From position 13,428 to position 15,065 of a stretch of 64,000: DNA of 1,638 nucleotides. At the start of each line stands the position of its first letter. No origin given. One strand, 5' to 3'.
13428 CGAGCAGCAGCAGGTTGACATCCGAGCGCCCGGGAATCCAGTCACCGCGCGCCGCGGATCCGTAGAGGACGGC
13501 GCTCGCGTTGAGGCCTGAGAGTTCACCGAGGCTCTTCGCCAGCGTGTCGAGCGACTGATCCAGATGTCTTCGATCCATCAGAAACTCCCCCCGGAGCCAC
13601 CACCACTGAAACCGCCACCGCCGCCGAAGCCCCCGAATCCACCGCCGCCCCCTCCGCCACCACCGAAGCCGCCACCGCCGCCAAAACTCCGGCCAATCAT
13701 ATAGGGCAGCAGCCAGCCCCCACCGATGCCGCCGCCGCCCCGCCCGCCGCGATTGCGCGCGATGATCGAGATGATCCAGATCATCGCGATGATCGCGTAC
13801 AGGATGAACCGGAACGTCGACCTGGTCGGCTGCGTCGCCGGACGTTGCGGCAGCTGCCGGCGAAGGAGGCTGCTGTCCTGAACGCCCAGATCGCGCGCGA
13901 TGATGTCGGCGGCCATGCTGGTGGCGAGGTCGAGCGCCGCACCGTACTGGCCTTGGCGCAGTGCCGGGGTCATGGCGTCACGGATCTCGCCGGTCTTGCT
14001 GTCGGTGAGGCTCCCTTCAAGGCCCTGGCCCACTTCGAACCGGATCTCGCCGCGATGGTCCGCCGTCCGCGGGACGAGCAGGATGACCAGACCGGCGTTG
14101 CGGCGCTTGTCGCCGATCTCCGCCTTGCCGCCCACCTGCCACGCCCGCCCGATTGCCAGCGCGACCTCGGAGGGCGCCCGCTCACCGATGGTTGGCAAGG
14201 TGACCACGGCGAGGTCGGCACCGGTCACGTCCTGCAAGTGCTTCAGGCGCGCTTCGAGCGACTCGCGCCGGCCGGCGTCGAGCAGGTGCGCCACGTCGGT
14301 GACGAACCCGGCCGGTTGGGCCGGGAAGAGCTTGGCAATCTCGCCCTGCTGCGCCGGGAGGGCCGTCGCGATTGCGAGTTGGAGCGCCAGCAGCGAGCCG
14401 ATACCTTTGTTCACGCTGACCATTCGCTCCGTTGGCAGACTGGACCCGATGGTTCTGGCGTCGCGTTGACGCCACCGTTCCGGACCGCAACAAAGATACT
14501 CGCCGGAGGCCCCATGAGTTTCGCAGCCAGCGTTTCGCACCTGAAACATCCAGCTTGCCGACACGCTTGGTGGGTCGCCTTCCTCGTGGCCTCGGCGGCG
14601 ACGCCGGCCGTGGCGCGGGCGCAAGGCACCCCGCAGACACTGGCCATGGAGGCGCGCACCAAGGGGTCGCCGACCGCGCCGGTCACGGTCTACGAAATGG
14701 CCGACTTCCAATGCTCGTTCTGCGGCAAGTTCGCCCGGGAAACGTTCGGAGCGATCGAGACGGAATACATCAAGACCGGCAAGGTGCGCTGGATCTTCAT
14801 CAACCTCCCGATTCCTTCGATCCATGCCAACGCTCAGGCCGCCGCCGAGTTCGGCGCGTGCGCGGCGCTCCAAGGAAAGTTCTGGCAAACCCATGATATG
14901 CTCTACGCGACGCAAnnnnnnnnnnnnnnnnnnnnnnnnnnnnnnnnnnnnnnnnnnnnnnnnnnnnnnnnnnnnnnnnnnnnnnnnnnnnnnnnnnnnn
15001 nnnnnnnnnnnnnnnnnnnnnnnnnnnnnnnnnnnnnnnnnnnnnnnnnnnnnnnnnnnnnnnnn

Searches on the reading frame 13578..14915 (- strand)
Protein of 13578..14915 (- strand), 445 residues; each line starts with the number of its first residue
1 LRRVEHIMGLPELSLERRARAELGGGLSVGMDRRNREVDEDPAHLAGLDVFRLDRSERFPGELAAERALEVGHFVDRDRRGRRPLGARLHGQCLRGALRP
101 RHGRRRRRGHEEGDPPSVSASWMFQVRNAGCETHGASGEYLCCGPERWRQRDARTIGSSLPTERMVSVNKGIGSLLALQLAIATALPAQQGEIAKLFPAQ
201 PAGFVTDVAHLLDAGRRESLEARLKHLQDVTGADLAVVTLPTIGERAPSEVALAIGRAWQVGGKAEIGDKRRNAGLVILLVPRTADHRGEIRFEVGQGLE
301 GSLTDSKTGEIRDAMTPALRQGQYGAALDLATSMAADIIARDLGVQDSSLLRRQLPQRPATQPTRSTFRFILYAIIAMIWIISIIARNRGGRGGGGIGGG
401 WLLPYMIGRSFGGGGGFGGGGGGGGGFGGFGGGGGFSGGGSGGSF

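Call 57: search_protein_families(library=pfam, proteins=[window:13578-14915:-], max_evalue=0.00001)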
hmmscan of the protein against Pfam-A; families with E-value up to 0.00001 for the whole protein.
window:13578-14915:- (445 aa): 1 family
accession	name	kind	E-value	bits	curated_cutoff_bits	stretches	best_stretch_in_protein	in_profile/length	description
PF04536.20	TPM_phosphatase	-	5.5e-24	85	22.1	1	205-336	1-123/125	TPM domain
